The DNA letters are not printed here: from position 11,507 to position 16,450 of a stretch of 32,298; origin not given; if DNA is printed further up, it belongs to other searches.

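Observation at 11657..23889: Stand-alone, translationally coupled two-gene iterative PKS mixing PUFA-synthase and enediyne-PKSE logic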

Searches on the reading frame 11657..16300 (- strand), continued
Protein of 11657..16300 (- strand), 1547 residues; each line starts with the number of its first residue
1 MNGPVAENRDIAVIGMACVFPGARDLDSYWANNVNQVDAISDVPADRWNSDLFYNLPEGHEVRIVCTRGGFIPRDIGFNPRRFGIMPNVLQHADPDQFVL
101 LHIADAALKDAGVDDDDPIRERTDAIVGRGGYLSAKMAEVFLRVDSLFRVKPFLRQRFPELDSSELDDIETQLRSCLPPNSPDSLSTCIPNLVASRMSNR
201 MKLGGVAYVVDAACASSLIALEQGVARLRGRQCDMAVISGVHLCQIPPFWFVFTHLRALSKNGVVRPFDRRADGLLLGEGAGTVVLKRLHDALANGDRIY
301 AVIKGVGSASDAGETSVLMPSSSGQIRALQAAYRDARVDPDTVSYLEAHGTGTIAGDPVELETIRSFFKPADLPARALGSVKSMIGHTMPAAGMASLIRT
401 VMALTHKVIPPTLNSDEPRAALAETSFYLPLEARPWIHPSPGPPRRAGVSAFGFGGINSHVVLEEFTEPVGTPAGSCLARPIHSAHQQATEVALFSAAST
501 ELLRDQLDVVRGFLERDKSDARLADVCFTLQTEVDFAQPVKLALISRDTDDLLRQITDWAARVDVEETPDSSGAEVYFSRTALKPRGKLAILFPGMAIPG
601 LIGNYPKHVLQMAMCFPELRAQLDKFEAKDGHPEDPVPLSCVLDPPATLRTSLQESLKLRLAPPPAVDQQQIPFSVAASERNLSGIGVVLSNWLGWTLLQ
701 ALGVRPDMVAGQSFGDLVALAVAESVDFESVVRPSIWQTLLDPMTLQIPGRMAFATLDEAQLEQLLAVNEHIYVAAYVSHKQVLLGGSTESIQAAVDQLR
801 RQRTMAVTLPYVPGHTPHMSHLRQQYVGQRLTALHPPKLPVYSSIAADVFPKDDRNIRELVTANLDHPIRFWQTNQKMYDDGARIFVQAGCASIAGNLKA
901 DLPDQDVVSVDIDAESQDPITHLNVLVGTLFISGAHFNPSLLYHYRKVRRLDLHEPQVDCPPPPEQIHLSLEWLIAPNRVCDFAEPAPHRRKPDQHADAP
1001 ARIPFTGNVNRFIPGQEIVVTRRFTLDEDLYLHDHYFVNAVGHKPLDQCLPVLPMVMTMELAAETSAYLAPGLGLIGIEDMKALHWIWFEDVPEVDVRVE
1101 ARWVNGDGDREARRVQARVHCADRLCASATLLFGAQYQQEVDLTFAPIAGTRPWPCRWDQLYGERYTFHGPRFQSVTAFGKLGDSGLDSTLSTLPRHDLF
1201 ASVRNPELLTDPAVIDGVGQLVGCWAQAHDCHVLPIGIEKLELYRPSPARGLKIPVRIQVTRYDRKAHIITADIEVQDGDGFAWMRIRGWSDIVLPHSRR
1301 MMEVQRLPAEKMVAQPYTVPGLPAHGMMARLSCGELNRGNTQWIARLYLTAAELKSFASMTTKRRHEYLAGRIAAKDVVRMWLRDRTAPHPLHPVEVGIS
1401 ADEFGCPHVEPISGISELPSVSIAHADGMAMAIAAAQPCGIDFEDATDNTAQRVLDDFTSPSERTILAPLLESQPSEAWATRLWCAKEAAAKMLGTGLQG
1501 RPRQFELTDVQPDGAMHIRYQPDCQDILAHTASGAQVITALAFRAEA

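Call 46: find_encoding_contigs(protein=P0053, flank=9000, max_places=1)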
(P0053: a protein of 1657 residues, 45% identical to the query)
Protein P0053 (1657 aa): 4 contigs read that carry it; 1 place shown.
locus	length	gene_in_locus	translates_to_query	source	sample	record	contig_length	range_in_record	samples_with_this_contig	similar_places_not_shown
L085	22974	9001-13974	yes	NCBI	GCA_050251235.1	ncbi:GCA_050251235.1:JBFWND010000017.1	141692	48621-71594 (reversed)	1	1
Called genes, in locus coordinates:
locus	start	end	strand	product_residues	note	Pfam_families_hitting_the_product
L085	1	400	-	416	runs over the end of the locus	PF03033:Glyco_transf_28 (weak), PF00201:UDPGT (weak), PF04101:Glyco_tran_28_C (weak), PF06722:EryCIII-like_C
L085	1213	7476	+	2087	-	PF03060:NMO (faint), PF00109:ketoacyl-synt, PF02801:Ketoacyl-synt_C, PF16197:KAsynt_C_assoc, PF00698:Acyl_transf_1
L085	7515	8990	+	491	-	PF08659:KR, PF00106:adh_short, PF13561:adh_short_C2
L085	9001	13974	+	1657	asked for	PF00109:ketoacyl-synt, PF02801:Ketoacyl-synt_C, PF16197:KAsynt_C_assoc, PF14765:PS-DH (weak), PF01648:ACPS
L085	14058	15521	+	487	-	PF25917:BSH_RND, PF25973:BSH_CzcB (weak), PF25881:HH_YBHG, PF25954:Beta-barrel_RND_2, PF25967:RND-MFP_C (weak), PF25975:CzcB_C (weak), PF25989:YknX_C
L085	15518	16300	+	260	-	PF00005:ABC_tran, PF13304:AAA_21 (faint)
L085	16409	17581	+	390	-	PF12704:MacB_PCD, PF02687:FtsX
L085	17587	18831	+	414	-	PF12704:MacB_PCD, PF02687:FtsX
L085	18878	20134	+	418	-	PF03033:Glyco_transf_28 (weak), PF00201:UDPGT, PF04101:Glyco_tran_28_C (faint), PF06722:EryCIII-like_C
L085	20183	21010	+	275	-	PF04072:LCM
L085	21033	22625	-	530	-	-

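Call 47: find_encoding_contigs(protein=P0028, flank=9000, max_places=1)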
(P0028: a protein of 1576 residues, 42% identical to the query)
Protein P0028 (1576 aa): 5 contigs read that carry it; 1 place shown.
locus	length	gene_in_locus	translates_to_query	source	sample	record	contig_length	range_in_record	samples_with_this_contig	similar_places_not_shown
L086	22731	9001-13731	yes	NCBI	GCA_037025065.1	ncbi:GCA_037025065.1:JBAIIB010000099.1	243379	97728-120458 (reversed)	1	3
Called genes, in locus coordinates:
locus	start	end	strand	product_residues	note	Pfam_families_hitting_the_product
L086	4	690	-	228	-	PF00140:Sigma70_r1_2 (weak)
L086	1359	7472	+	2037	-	PF03060:NMO, PF00109:ketoacyl-synt, PF02801:Ketoacyl-synt_C, PF16197:KAsynt_C_assoc, PF00698:Acyl_transf_1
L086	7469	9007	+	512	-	PF08659:KR, PF00106:adh_short, PF13561:adh_short_C2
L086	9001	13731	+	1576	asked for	PF00109:ketoacyl-synt, PF02801:Ketoacyl-synt_C, PF16197:KAsynt_C_assoc, PF00698:Acyl_transf_1 (faint), PF14765:PS-DH (weak), PF01648:ACPS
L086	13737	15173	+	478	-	PF25917:BSH_RND, PF25881:HH_YBHG, PF25954:Beta-barrel_RND_2 (weak), PF25967:RND-MFP_C (weak), PF25989:YknX_C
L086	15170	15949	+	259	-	PF00005:ABC_tran, PF13304:AAA_21 (faint)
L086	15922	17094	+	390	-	PF12704:MacB_PCD (weak), PF02687:FtsX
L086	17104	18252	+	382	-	PF12704:MacB_PCD, PF02687:FtsX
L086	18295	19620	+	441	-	PF03033:Glyco_transf_28 (faint), PF00201:UDPGT (weak), PF06722:EryCIII-like_C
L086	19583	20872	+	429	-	PF03033:Glyco_transf_28, PF00201:UDPGT, PF06722:EryCIII-like_C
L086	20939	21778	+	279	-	PF05050:Methyltransf_21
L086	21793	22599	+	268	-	-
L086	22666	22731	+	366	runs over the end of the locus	PF00561:Abhydrolase_1, PF12697:Abhydrolase_6, PF12146:Hydrolase_4 (weak)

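Call 65: search_protein_families(library=pfam, proteins=[L079:21138-22511:-, L069:12268-12795:+, L023:20754-22580:-, L070:11278-12981:+, L015:18679-19827:+], max_evalue=0.001)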
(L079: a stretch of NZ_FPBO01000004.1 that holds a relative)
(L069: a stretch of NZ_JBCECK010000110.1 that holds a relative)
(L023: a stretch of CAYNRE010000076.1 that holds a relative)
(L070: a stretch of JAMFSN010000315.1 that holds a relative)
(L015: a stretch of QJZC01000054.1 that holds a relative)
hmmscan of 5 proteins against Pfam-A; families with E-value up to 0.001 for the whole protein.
L079:21138-22511:- (457 aa): 0 families

L069:12268-12795:+ (175 aa): 0 families

L023:20754-22580:- (608 aa): 0 families

L070:11278-12981:+ (567 aa): 4 families
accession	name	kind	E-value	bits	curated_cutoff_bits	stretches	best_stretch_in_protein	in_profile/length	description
PF13489.12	Methyltransf_23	-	9e-25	87.7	27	1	330-480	16-162/164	Methyltransferase domain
PF08242.18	Methyltransf_12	-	1.5e-08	35.7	30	1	341-432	1-98/98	Methyltransferase domain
PF08241.18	Methyltransf_11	-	7.7e-06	26.9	21.2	1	341-434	1-95/95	Methyltransferase domain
PF13649.12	Methyltransf_25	-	0.00062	20.8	27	0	341-430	2-97/97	Methyltransferase domain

L015:18679-19827:+ (382 aa): 0 families

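Call 66: find_encoding_contigs(protein=P0004, flank=10000, max_places=1)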
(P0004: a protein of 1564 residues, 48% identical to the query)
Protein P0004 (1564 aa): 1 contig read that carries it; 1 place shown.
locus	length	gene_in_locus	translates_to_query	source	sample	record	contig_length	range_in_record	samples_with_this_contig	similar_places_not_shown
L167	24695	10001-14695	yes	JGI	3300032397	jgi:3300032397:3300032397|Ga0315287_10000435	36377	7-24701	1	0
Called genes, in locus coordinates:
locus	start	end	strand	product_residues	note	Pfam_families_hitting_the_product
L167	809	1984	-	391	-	PF13229:Beta_helix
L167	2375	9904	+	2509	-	PF03060:NMO, PF00109:ketoacyl-synt, PF02801:Ketoacyl-synt_C, PF16197:KAsynt_C_assoc (weak), PF00698:Acyl_transf_1, PF08659:KR, PF00106:adh_short, PF13561:adh_short_C2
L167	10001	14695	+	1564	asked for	PF00109:ketoacyl-synt, PF02801:Ketoacyl-synt_C, PF16197:KAsynt_C_assoc, PF14765:PS-DH, PF01648:ACPS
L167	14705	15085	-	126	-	-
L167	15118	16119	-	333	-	PF01073:3Beta_HSD, PF01370:Epimerase, PF02719:Polysacc_synt_2 (faint), PF04321:RmlD_sub_bind, PF07993:NAD_binding_4 (faint), PF08659:KR (weak), PF13460:NAD_binding_10 (faint), PF16363:GDP_Man_Dehyd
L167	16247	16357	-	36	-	-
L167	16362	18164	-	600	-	PF12849:PBP_like_2, PF13531:SBP_bac_11 (faint), PF12849:PBP_like_2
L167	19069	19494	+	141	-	-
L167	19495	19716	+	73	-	-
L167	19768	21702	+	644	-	PF00009:GTP_EFTU, PF01926:MMR_HSR1 (faint), PF03144:GTP_EFTU_D2 (weak), PF25461:Beta-barrel_SelB, PF09107:WHD_3rd_SelB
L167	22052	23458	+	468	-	PF12390:Se-cys_synth_N, PF03841:SelA, PF01053:Cys_Met_Meta_PP (weak)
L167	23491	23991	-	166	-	PF00472:RF-1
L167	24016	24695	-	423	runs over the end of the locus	PF05201:GlutR_N, PF01488:Shikimate_DH, PF13241:NAD_binding_7 (weak), PF00745:GlutR_dimer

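Call 67: find_encoding_contigs(protein=P0007, flank=10000, max_places=1)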
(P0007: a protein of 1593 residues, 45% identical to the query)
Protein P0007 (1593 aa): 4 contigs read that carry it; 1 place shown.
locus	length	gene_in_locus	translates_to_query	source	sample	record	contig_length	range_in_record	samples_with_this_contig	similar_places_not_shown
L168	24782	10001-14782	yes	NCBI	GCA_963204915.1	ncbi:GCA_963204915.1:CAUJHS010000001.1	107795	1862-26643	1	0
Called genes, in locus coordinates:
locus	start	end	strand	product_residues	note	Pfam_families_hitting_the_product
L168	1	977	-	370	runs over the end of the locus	-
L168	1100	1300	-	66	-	-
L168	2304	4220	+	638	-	PF03060:NMO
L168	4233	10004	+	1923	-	PF00109:ketoacyl-synt, PF02801:Ketoacyl-synt_C, PF16197:KAsynt_C_assoc, PF00698:Acyl_transf_1, PF08659:KR, PF00106:adh_short, PF13561:adh_short_C2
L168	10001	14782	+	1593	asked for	PF00109:ketoacyl-synt, PF02801:Ketoacyl-synt_C, PF16197:KAsynt_C_assoc, PF22336:RhiE-like_linker (weak), PF22621:CurL-like_PKS_C (weak), PF00698:Acyl_transf_1, PF14765:PS-DH, PF01648:ACPS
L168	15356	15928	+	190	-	-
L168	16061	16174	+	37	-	-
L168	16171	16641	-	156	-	-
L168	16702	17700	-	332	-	PF07963:N_methyl, PF07596:SBP_bac_10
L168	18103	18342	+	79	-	-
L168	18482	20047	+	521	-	PF00158:Sigma54_activat, PF14532:Sigma54_activ_2, PF25601:AAA_lid_14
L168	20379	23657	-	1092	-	PF07619:DUF1581, PF20407:DUF1583_N, PF07622:DUF1583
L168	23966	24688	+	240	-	PF04542:Sigma70_r2, PF04545:Sigma70_r4 (weak), PF08281:Sigma70_r4_2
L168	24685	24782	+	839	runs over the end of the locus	PF07583:PSCyt2, PF07587:PSD1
